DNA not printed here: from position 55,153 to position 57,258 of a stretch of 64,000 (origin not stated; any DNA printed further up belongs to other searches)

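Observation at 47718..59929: wzm and wzt glycan-exporter genes are split by ~9 kb that encodes three large exported proteins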

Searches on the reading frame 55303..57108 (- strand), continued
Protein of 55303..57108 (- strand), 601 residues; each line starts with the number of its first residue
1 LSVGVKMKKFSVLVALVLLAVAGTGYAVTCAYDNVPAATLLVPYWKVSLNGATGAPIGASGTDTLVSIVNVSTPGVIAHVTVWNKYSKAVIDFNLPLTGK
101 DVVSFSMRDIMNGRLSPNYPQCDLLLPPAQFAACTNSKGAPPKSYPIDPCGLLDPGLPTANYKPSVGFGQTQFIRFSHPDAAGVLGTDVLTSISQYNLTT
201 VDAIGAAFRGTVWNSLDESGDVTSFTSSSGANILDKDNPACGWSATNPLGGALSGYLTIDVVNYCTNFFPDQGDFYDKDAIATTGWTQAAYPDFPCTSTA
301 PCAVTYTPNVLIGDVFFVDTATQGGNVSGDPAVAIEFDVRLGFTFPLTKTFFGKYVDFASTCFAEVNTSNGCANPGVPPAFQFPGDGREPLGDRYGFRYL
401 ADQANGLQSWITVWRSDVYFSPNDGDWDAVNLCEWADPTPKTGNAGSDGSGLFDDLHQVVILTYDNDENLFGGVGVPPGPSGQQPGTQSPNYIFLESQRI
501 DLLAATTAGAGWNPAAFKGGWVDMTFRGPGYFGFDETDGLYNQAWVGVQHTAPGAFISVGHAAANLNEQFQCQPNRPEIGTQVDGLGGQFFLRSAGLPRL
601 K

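Call 90: search_protein_families(library=pfam, proteins=[L113:5040-7712:-, L113:8200-9417:-, L113:12325-12945:+, L113:13556-16387:-, L113:17598-20012:-, L113:1836-3020:-, L135:5354-8458:+, L135:8391-9461:+, L135:11674-12555:+, L135:12556-13581:+], max_evalue=0.001)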
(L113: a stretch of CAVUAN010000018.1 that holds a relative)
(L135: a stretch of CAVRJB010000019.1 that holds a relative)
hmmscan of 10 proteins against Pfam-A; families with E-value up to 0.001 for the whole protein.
L113:5040-7712:- (890 aa): 16 families
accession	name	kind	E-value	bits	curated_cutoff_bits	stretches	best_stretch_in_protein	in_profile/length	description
PF00069.31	Pkinase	-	1e-52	179.6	31.7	1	22-280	1-253/263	Protein kinase domain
PF07714.23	PK_Tyr_Ser-Thr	-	4.8e-36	124.8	23.1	1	24-279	3-249/258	Protein tyrosine and serine/threonine kinase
PF07719.23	TPR_2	-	1.9e-16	59.2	27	0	613-643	3-33/34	Tetratricopeptide repeat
PF13428.12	TPR_14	-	1.4e-13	50.5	23.5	0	613-644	3-34/44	Tetratricopeptide repeat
PF00515.34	TPR_1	-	3.6e-13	49.2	27.8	0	614-643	4-33/34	Tetratricopeptide repeat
PF13432.12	TPR_16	-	2.6e-11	44.2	32.7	1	588-643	8-63/65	Tetratricopeptide repeat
PF14559.12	TPR_19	-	3.2e-11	43.8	25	0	625-677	5-57/68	Tetratricopeptide repeat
PF13414.12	TPR_11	-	4.5e-09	36.3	26.8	0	624-646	7-29/42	TPR repeat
PF13371.12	TPR_9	-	5.7e-08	33.1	35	1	589-643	7-61/73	Tetratricopeptide repeat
PF03109.22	ABC1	-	6.9e-08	32.4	22.9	1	98-173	146-221/244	ABC1 atypical kinase-like domain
PF01636.29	APH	-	9.3e-07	29.3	23.2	0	132-167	162-198/239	Phosphotransferase enzyme family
PF13181.12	TPR_8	-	5.5e-05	23.4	25.7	0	618-642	8-32/34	Tetratricopeptide repeat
PF13176.12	TPR_7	-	0.0001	22.5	27.9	0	624-643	12-33/36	Tetratricopeptide repeat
PF14531.12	Kinase-like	-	0.00012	21.9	25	0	126-229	152-248/289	Kinase-like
PF13431.12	TPR_17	-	0.0002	21.8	24.4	0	522-538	1-17/34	Tetratricopeptide repeat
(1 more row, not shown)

L113:8200-9417:- (405 aa): 0 families

L113:12325-12945:+ (206 aa): 2 families
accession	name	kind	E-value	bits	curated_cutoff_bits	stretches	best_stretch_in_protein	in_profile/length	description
PF21095.3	CarD_C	-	5.8e-24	84.3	23.1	1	91-174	2-85/87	CarD, C-terminal domain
PF02559.22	CarD_TRCF_RID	-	1.4e-10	41.5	23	1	24-77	1-53/57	CarD-like/TRCF RID domain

L113:13556-16387:- (943 aa): 2 families
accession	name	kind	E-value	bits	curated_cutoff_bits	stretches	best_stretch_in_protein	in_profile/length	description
PF05359.17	DUF748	-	1.9e-199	665.6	50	2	381-875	447-931/1037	Domain of Unknown Function (DUF748)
PF00691.25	OmpA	-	1.9e-08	35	27.2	1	827-912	2-76/98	OmpA family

L113:17598-20012:- (804 aa): 13 families
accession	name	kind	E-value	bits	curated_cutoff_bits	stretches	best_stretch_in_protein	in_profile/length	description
PF00069.31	Pkinase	-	1.3e-53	182.5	31.7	1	24-280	1-253/263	Protein kinase domain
PF07714.23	PK_Tyr_Ser-Thr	-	1.4e-38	133.1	23.1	1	26-279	3-249/258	Protein tyrosine and serine/threonine kinase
PF07719.23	TPR_2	-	1.5e-13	50.2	27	0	616-639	11-34/34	Tetratricopeptide repeat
PF14559.12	TPR_19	-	3.8e-12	46.8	25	1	587-646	6-65/68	Tetratricopeptide repeat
PF13428.12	TPR_14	-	9.1e-12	44.9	23.5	1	611-647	6-42/44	Tetratricopeptide repeat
PF00515.34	TPR_1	-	8.4e-11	41.7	27.8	0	616-637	11-32/34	Tetratricopeptide repeat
PF13431.12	TPR_17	-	4e-10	39.6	24.4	0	595-625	2-32/34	Tetratricopeptide repeat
PF13181.12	TPR_8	-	2.4e-09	37.1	25.7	0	613-637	8-32/34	Tetratricopeptide repeat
PF03109.22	ABC1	-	2.9e-09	36.9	22.9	1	131-169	178-216/244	ABC1 atypical kinase-like domain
PF01636.29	APH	-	6.1e-08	33.2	23.2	0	136-170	165-200/239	Phosphotransferase enzyme family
PF13432.12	TPR_16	-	9.5e-07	29.6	32.7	1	587-640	12-65/65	Tetratricopeptide repeat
PF13424.12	TPR_12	-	3.8e-05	24.3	30.1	0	746-772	50-76/77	Tetratricopeptide repeat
PF13414.12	TPR_11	-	7.7e-05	22.7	26.8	0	655-680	9-34/42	TPR repeat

L113:1836-3020:- (394 aa): 2 families
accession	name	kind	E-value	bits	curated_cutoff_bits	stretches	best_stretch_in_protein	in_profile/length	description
PF01244.27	Peptidase_M19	-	1.4e-38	133.3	26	1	106-390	64-318/319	Membrane dipeptidase (Peptidase family M19)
PF04909.20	Amidohydro_2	-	0.00023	21.4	26.4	0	220-391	127-289/289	Amidohydrolase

L135:5354-8458:+ (1034 aa): 4 families
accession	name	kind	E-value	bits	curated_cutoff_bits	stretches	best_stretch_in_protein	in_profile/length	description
PF00326.27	Peptidase_S9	-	2.8e-52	177.7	22.6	1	828-1033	2-211/213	Prolyl oligopeptidase family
PF07676.18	PD40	-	1.1e-29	102.1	20.9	2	436-473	2-38/38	WD40-like Beta Propeller Repeat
PF20434.5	BD-FAE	-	7.7e-10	39.1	26.8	1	806-991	10-214/215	BD-FAE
PF00930.27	DPPIV_N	-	2.6e-07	30.2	22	0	401-486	1-80/354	Dipeptidyl peptidase IV (DPP IV) N-terminal region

L135:8391-9461:+ (356 aa): 1 family
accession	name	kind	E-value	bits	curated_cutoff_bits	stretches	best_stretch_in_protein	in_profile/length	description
PF00248.27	Aldo_ket_red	-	6.1e-72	242.6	24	1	43-345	1-288/291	Aldo/keto reductase family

L135:11674-12555:+ (293 aa): 0 families

L135:12556-13581:+ (341 aa): 2 families
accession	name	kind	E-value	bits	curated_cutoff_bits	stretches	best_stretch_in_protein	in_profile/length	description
PF01436.27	NHL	-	1.7e-07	31.4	20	0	289-313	4-28/28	NHL repeat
PF10282.15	Lactonase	-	0.00046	19.9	21.7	0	196-314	193-319/344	Lactonase, 7-bladed beta-propeller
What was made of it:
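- Stand-alone paralogues of the 595-aa protein lie among kinases and peptidases (call 90). Paralogues of the 595-aa protein occur in unrelated contexts (call 90).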

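Call 95: fold_search(model_id=the predicted structure, library=viral)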
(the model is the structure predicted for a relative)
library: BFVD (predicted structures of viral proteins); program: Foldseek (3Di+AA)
matches with E <= 10: 486; with E <= 0.001: 0
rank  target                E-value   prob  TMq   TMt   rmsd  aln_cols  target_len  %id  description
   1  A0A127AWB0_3          3.0e-02  0.04  0.09  0.05  32.1       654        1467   12  Pectate lyase [Bacillus phage SP-15]
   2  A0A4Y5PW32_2          3.0e-02  0.04  0.09  0.04  29.2       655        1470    9  Genome polyprotein [Posavirus 12]
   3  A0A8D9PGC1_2          1.9e-01  0.02  0.11  0.07  30.1       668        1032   10  (no name in the UniProt tables at hand)
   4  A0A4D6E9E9            2.5e-01  0.13  0.07  0.24  15.5        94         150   17  ORF1 [Grapevine satellite virus]
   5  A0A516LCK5            2.5e-01  0.07  0.10  0.08  24.5       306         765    6  (no name in the UniProt tables at hand)
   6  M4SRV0                2.7e-01  0.11  0.08  0.22   9.9        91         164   21  (no name in the UniProt tables at hand)
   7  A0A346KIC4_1          2.7e-01  0.02  0.09  0.09  27.7       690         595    8  Genome polyprotein (Fragment) [Coxsackievirus A17]
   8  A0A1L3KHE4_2          2.8e-01  0.02  0.11  0.06  28.3       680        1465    8  (no name in the UniProt tables at hand)
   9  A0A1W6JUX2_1          3.0e-01  0.02  0.08  0.07  44.0       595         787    9  Uncharacterized protein [Vibrio phage pVco-5]
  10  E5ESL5                3.0e-01  0.01  0.06  0.07  34.9       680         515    9  (no name in the UniProt tables at hand)
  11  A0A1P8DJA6            3.1e-01  0.15  0.07  0.06   7.6        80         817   12  (no name in the UniProt tables at hand)
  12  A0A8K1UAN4            3.3e-01  0.03  0.11  0.15  22.5       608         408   10  Putative polyprotein (Fragment) [Biomphalaria pfeifferi virus]
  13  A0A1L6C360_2          3.7e-01  0.02  0.10  0.06  36.0       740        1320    8  (no name in the UniProt tables at hand)
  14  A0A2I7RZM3            3.9e-01  0.06  0.06  0.25  13.2        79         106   23  (no name in the UniProt tables at hand)
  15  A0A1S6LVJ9            3.9e-01  0.05  0.12  0.12  23.9       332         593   11  Capsid protein [Cruciviridae sp.]
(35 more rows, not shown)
